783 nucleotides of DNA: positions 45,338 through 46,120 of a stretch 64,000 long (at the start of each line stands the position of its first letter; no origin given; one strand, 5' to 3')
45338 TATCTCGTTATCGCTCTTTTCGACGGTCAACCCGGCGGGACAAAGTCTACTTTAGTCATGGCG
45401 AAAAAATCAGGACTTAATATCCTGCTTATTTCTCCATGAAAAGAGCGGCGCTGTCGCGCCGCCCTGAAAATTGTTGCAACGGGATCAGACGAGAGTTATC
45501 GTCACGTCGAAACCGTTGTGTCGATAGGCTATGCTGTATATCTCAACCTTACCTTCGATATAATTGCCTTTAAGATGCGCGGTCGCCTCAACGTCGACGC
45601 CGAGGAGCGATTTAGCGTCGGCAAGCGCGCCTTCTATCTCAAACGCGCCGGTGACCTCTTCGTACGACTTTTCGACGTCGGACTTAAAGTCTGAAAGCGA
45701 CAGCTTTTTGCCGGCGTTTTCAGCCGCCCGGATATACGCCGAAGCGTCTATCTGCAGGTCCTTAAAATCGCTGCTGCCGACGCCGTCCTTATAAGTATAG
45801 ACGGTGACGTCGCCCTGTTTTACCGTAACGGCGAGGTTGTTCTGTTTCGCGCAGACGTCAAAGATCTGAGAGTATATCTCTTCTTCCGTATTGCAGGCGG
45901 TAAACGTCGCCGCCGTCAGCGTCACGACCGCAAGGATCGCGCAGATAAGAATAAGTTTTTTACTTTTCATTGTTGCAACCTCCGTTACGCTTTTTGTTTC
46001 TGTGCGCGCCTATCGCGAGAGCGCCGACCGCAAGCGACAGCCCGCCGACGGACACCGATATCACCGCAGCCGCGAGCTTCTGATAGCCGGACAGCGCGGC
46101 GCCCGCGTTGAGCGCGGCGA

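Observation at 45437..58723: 13.2-kb translationally coupled operon: giant lipoprotein, doubly anchored repeat protein and small lipoprotein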

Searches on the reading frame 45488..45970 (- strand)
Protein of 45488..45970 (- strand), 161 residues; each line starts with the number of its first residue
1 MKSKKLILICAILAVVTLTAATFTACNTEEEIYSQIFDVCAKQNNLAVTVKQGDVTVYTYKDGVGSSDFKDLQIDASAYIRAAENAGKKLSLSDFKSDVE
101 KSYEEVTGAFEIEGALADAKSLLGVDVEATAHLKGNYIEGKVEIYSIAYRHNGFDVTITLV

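Call 7: search_protein_families(library=pfam, proteins=[window:45488-45970:-], max_evalue=0.01)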
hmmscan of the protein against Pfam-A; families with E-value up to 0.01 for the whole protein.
window:45488-45970:- (161 aa): 1 family
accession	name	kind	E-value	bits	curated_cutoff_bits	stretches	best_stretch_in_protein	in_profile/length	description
PF23705.1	RxLR_effector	-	0.0057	17.6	27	1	10-86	8-80/95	RxLR effector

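Call 8: search_protein_families(library=ncbifam, proteins=[window:45488-45970:-], max_evalue=1)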
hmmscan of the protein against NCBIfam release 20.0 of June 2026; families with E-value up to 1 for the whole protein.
window:45488-45970:- (161 aa): 1 family
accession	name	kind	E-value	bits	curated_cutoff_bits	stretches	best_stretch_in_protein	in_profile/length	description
NF045726.2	XXplasma_LP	domain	0.0042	17.4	19.3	1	4-29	1-26/27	Vmc-like lipoprotein signal peptide domain-containing protein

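Call 14: find_homologous_proteins(query=window:45488-45970:-, max_evalue=0.01)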
Query window:45488-45970:- (161 aa): 29 proteins with E <= 0.01 among 208 candidates.
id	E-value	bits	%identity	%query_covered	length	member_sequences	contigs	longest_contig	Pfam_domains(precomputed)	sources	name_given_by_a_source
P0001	9.2e-95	332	99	100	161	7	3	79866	-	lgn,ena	-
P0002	8.1e-90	316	93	100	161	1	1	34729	-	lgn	-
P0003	1.2e-85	303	87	100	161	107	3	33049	-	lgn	-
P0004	2.2e-80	286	83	100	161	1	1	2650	-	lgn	-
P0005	7.3e-80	284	84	100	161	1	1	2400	-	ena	-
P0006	2.6e-76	273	79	100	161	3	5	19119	-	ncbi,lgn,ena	-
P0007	5.3e-75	268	76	100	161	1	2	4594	-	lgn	-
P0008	4.5e-74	265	78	100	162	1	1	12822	-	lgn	-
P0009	4.5e-73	262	75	100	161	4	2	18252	-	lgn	-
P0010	6.5e-73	262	75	100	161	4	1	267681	-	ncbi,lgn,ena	-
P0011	1.5e-72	260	73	100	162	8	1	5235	-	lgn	-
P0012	3.5e-72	259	78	86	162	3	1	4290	-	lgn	-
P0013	3.5e-69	249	71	100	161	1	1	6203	-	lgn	-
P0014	6.7e-69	249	78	86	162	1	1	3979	-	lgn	-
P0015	3.7e-68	246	71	100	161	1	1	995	-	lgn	-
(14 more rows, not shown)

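Call 16: find_encoding_contigs(protein=P0010, flank=10000, max_places=3)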
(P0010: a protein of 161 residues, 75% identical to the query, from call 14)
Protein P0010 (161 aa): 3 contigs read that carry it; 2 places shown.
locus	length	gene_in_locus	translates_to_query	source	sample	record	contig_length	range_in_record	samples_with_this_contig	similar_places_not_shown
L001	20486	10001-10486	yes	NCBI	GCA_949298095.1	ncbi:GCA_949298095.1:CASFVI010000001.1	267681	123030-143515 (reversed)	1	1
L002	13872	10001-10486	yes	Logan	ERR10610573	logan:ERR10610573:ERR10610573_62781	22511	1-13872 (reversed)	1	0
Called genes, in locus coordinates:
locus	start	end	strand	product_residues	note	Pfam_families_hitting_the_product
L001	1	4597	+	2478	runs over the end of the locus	PF09479:Flg_new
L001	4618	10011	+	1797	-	-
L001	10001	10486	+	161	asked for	-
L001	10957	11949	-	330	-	PF02653:BPD_transp_2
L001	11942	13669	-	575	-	PF02653:BPD_transp_2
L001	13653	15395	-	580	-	PF00005:ABC_tran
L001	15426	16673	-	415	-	PF02608:Bmp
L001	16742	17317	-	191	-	PF00156:Pribosyltran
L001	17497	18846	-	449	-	PF17125:Methyltr_RsmF_N, PF01728:FtsJ (faint), PF01189:Methyltr_RsmB-F, PF13847:Methyltransf_31 (weak), PF17126:RsmF_methylt_CI, PF13636:Methyltranf_PUA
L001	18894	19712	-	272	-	PF02811:PHP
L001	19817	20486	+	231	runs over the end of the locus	PF03167:UDG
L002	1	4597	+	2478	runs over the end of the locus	PF09479:Flg_new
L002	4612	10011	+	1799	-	-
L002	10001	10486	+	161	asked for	-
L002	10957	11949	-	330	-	PF02653:BPD_transp_2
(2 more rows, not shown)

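Call 37: search_protein_representatives(alignment_id=A2)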
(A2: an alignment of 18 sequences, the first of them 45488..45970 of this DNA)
Query: 18 sequences, 161 profile positions. Proteins with E-value up to 0.001 (for the whole library): 29; up to 1e-10: 16; up to 1e-30: 3. The best 29 are listed.
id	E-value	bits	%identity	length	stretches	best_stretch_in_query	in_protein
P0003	4.5e-82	289.9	-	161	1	1-161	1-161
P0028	4.4e-34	133.9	-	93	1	1-81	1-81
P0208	1.0e-32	129.5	-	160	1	1-161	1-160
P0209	2.8e-25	105.3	-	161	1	1-161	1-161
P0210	1.6e-23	99.6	-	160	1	1-160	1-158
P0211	1.9e-22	96.1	-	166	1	1-160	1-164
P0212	5.0e-22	94.7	-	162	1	5-161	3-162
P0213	1.4e-21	93.2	-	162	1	1-160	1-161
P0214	1.3e-19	86.9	-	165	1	1-160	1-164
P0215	1.3e-17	80.4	-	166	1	2-160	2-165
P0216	1.9e-17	79.9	-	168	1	1-160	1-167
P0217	1.8e-16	76.7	-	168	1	1-160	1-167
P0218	2.9e-16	76.0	-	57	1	1-57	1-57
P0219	2.1e-14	69.9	-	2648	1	2-160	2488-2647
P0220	2.1e-13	66.7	-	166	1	4-160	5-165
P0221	1.3e-11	60.8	-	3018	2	11-161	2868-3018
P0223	4.2e-09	52.7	-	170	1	1-159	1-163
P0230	1.7e-05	41.0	-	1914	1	3-154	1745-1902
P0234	7.9e-04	35.6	-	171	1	2-160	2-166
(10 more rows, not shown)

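Call 56: predict_structure(alignment_id=A3)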
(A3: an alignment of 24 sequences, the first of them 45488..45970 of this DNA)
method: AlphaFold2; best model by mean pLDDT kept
length: 161 residues; sequences in the alignment: 24
mean_pLDDT: 85.8   pTM: 0.74
mean pLDDT of the five models: 85.8, 84.9, 83.9, 83.6, 82.9
residues with pLDDT >= 90: 96; 70-90: 37; 50-70: 26; < 50: 2
segments of 3 or more residues with pLDDT < 50: none
pLDDT, mean of each block of 10 residues (from residue 1): 60 61 66 94 91 92 82 79 82 96 96 97 94 96 96 93 83
secondary structure, 60 per line:
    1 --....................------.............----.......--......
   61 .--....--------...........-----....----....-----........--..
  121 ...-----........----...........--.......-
elements in order: H3-22 H29-41 E46-52 E55-61 E64-67 H76-86 E100-103 E109-116 H119-123 E129-136 E141-151 E154-160

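Call 58: fold_search(model_id=the predicted structure, library=pdb)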
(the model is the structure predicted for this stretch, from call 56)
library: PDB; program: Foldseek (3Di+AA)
matches with E <= 10: 662; with E <= 0.001: 0
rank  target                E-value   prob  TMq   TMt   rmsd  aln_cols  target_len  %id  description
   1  4mxt                  4.7e-03  0.95  0.34  0.31   8.8       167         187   11  Crystal structure of an Outer-membrane lipoprotein carrier protein (BACUNI_04723) from Bacteroides uniformis ATCC 8492 a (released 2013-10-16)
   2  8veh_A                6.7e-03  0.91  0.31  0.28   8.7       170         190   10  Crystal structure of outer membrane lipoprotein carrier protein (LolA) from Rickettsia bellii (released 2023-12-27)
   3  8veh_B                9.0e-03  0.82  0.30  0.27   8.5       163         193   10  Crystal structure of outer membrane lipoprotein carrier protein (LolA) from Rickettsia bellii (released 2023-12-27)
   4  8veh_C                2.3e-02  0.75  0.31  0.28   9.1       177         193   11  Crystal structure of outer membrane lipoprotein carrier protein (LolA) from Rickettsia bellii (released 2023-12-27)
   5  4egd_A                3.9e-02  0.60  0.32  0.26   9.7       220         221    9  1.85 Angstrom crystal structure of native hypothetical protein SAOUHSC_02783 from Staphylococcus aureus (released 2012-04-11)
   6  9azz_B                7.4e-02  0.57  0.34  0.33   7.9       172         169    8  Crystal structure of outer membrane lipoprotein carrier protein (LolA) from Ehrlichia ruminantium (released 2024-03-20)
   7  5xpw                  8.8e-02  0.09  0.17  0.15  27.5       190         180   10  Structure of amphioxus IgVJ-C2 molecule (released 2018-04-18)
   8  6e8a_A                9.9e-02  0.16  0.18  0.19  14.9       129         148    9  Crystal structure of DcrB from Salmonella enterica at 1.92 Angstroms resolution (released 2018-10-31)
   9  9c89                  1.6e-01  0.35  0.31  0.30   9.3       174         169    9  Crystal structure of outer membrane lipoprotein carrier protein (LolA) from Ehrlichia chaffeensis (released 2024-06-19)
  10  6xrf_H                1.8e-01  0.10  0.17  0.19  17.8       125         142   14  EagT6 Tse6 NT complex (released 2020-12-30)
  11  3a1j_A                1.9e-01  0.06  0.14  0.10  17.9       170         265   10  Crystal structure of the human Rad9-Hus1-Rad1 complex (released 2009-06-02)
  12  6qld_N                2.1e-01  0.08  0.14  0.08  13.8       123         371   10  Structure of inner kinetochore CCAN-Cenp-A complex (released 2019-10-02)
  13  8ow1_N                2.1e-01  0.08  0.14  0.07  13.8       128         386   11  Cryo-EM structure of the yeast Inner kinetochore bound to a CENP-A nucleosome. (released 2023-08-09)
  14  8z6n                  2.5e-01  0.11  0.16  0.14  14.4       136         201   11  The dimerization structure of CHASE4 domain of PA2072 (alpha form) (released 2025-04-23)
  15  8afk_B                2.7e-01  0.38  0.24  0.15  12.9       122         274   10  Structure of iRFP variant C15S/N136R/V256C in complex with phycocyanobilin (released 2023-08-16)
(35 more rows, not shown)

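Call 65: search_protein_families(library=pfam, proteins=[P0219, P0221, P0230], max_evalue=0.1)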
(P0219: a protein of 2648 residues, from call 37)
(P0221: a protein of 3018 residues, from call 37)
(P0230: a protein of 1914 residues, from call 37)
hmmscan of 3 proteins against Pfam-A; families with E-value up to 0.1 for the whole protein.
P0219 (2648 aa): 3 families
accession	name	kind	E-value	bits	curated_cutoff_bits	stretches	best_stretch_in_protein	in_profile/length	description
PF07203.16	DUF1412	-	0.0083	16.7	25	1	456-485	15-42/53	Protein of unknown function (DUF1412)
PF09756.15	DDRGK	-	0.049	13.7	27.8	0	1231-1261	141-172/188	DDRGK domain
PF25099.1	GOLD_PATL1_C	-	0.082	13.2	34.5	0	1844-1875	16-46/85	Patellin-1-like, C-terminal GOLD domain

P0221 (3018 aa): 3 families
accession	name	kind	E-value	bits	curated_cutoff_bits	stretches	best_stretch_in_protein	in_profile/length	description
PF18676.6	MBG_2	-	0.00031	21.7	25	2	1114-1188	1-70/72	MBG domain (YGX type)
PF18887.5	MBG_3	-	0.0014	19.1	25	1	1944-2004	8-61/72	MBG domain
PF07523.18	Big_3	-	0.0068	17.1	21.2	2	1613-1680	3-68/68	Bacterial Ig-like domain (group 3)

P0230 (1914 aa): 2 families
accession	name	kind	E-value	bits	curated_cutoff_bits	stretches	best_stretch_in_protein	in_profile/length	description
PF18676.6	MBG_2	-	2.1e-11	44.7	25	2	1122-1196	3-72/72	MBG domain (YGX type)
PF13800.11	Sigma_reg_N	-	0.099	13.4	26.3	0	1-32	4-35/91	Sigma factor regulator N-terminal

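Call 78: find_encoding_contigs(protein=P0223, flank=10000, max_places=2)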
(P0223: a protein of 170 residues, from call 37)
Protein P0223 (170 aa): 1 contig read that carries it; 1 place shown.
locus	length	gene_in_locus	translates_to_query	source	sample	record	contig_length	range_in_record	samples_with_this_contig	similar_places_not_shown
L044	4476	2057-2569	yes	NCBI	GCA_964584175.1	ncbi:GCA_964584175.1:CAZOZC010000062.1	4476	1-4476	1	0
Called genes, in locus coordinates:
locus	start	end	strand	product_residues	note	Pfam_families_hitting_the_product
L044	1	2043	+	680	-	?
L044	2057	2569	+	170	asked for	-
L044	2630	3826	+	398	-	PF00890:FAD_binding_2, PF01266:DAO, PF01946:Thi4 (faint), PF03486:HI0933_like, PF07992:Pyr_redox_2 (faint), PF12831:FAD_oxidored (weak), PF13450:NAD_binding_8 (weak), PF22780:HI0933_like_1st, +1 more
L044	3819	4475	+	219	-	?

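Call 79: find_encoding_contigs(protein=P0230, flank=10000, max_places=2)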
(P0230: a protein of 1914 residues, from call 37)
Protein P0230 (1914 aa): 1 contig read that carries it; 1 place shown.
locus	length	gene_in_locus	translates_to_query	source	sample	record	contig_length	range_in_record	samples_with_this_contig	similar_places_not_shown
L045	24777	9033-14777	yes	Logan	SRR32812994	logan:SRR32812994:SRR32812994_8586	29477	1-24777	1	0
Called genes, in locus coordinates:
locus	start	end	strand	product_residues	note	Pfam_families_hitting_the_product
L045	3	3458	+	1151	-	?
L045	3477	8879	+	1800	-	-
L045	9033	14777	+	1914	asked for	PF18676:MBG_2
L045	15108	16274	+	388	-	PF00070:Pyr_redox (faint), PF00890:FAD_binding_2 (faint), PF01593:Amino_oxidase (faint), PF03486:HI0933_like, PF07992:Pyr_redox_2 (faint), PF12831:FAD_oxidored, PF01266:DAO (weak), PF22780:HI0933_like_1st, +2 more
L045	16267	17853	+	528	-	PF28550:DUF8436, PF01266:DAO (faint), PF03486:HI0933_like (faint), PF07992:Pyr_redox_2 (faint), PF21688:FAD-depend_C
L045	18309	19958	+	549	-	PF13855:LRR_8 (faint), PF13306:LRR_5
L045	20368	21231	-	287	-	PF07786:HGSNAT_cat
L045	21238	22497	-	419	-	PF02403:Seryl_tRNA_N, PF00587:tRNA-synt_2b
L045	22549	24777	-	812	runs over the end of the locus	PF00133:tRNA-synt_1, PF09334:tRNA-synt_1g, PF13603:tRNA-synt_1_2, PF00133:tRNA-synt_1, PF08264:Anticodon_1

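Call 80: find_encoding_contigs(protein=P0219, flank=10000, max_places=2)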
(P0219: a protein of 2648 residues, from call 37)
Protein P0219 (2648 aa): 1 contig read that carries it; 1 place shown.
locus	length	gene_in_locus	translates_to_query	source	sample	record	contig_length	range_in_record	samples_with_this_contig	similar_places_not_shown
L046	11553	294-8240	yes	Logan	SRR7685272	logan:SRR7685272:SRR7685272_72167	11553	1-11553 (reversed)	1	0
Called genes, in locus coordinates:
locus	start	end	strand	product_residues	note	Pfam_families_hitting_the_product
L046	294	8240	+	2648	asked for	-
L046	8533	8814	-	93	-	-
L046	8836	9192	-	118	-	-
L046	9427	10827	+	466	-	PF01554:MatE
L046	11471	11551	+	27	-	?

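Call 81: find_encoding_contigs(protein=P0216, flank=10000, max_places=2)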
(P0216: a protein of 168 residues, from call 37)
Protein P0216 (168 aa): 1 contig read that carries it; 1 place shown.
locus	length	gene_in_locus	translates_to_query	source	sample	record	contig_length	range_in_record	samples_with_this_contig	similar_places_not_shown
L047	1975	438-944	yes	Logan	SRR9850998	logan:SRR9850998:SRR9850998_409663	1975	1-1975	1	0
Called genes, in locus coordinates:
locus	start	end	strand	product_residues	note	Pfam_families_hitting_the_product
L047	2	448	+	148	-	?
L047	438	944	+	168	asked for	-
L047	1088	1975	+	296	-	?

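Call 84: list_cluster_members(proteins=[P0030, window:45488-45970:-, P0184])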
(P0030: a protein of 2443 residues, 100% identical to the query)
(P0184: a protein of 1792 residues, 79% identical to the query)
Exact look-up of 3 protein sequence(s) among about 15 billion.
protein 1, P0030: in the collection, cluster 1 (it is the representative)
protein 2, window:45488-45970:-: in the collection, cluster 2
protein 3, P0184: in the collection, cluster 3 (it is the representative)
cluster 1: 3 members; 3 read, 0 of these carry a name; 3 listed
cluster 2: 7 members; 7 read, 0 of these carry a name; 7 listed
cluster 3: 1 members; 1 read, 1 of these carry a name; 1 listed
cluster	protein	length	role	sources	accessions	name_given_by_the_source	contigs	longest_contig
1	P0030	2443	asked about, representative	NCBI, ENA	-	-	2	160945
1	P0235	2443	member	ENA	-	-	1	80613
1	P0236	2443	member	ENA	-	-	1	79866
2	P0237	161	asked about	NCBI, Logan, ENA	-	-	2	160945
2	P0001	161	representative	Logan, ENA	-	-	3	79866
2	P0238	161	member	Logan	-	-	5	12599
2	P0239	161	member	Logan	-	-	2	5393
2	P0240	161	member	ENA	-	-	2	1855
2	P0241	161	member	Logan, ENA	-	-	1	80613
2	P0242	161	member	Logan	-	-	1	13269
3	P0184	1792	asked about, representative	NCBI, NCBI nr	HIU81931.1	MAG TPA: hypothetical protein IAB11_05525 [Candidatus Ornithoclostridium faecavium] | hypothetical protein [Candidatus Ornithoclostridium faecavium]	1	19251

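Call 90: find_encoding_contigs(protein=P0234, flank=10000, max_places=2)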
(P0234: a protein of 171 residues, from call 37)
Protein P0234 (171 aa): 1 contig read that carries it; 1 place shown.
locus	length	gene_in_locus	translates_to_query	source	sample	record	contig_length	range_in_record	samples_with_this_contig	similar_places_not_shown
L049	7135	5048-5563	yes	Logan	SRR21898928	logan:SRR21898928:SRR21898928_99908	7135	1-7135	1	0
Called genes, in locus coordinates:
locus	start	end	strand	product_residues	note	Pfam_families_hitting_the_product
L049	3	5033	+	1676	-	?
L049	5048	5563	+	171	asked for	-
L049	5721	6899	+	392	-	PF00070:Pyr_redox (faint), PF00890:FAD_binding_2 (faint), PF01266:DAO (faint), PF03486:HI0933_like, PF07992:Pyr_redox_2 (faint), PF13450:NAD_binding_8 (weak), PF22780:HI0933_like_1st (weak)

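Call 91: find_encoding_contigs(protein=P0209, flank=10000, max_places=2)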
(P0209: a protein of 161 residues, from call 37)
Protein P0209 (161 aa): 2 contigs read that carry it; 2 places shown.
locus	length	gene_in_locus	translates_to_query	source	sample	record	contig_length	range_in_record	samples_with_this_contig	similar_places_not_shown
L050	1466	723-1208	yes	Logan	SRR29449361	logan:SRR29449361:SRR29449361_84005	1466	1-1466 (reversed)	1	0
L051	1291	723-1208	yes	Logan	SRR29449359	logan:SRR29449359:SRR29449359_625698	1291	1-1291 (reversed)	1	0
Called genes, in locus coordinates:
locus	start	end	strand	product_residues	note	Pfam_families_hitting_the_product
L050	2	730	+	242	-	?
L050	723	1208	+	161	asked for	-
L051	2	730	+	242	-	?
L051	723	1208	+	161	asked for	-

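Call 93: search_protein_families(library=pfam, alignment_id=A3, max_evalue=1)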
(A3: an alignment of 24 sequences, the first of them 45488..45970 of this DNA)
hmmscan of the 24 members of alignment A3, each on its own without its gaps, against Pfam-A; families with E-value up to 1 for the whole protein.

A. member 1, window:45488-45970:- (161 aa): 2 families
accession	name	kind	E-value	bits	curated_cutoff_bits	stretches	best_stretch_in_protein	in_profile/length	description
PF23705.1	RxLR_effector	-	0.0057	17.6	27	1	10-86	8-80/95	RxLR effector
PF06097.16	DUF945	-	0.042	13.4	26.8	1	4-70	3-65/460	Bacterial protein of unknown function (DUF945)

B. families by the number of members that match (of 24 scanned): 41 families (the first 25 are shown)
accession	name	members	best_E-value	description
PF20130.4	DUF6520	4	0.02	Family of unknown function (DUF6520)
PF23705.1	RxLR_effector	3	0.0057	RxLR effector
PF16403.11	Bact_surface_Ig-like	3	0.01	Bacterial surface protein, Ig-like domain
PF16339.10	DUF4969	2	0.02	Domain of unknown function (DUF4969)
PF18903.5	DUF5659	2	0.046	Domain of unknown function (DUF5659)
PF25593.1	GldD_lipo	2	0.082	Gliding motility lipoprotein GldD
PF07523.18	Big_3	2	0.095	Bacterial Ig-like domain (group 3)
PF15530.11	Ntox25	1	0.0031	Bacterial toxin 25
PF16341.10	DUF4971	1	0.0043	Domain of unknown function (DUF4971)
PF17899.6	Peptidase_M61_N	1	0.0044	Peptidase M61 N-terminal domain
PF13944.12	Calycin_like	1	0.013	Calycin-like beta-barrel domain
PF22038.1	PRC2_EED_ins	1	0.017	Polycomb protein EED insertion domain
PF03305.18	Lipoprotein_X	1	0.019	Mycoplasma MG185/MG260 protein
PF09203.16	MspA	1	0.019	MspA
PF21529.2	GLV1-2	1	0.031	Gloven 1/2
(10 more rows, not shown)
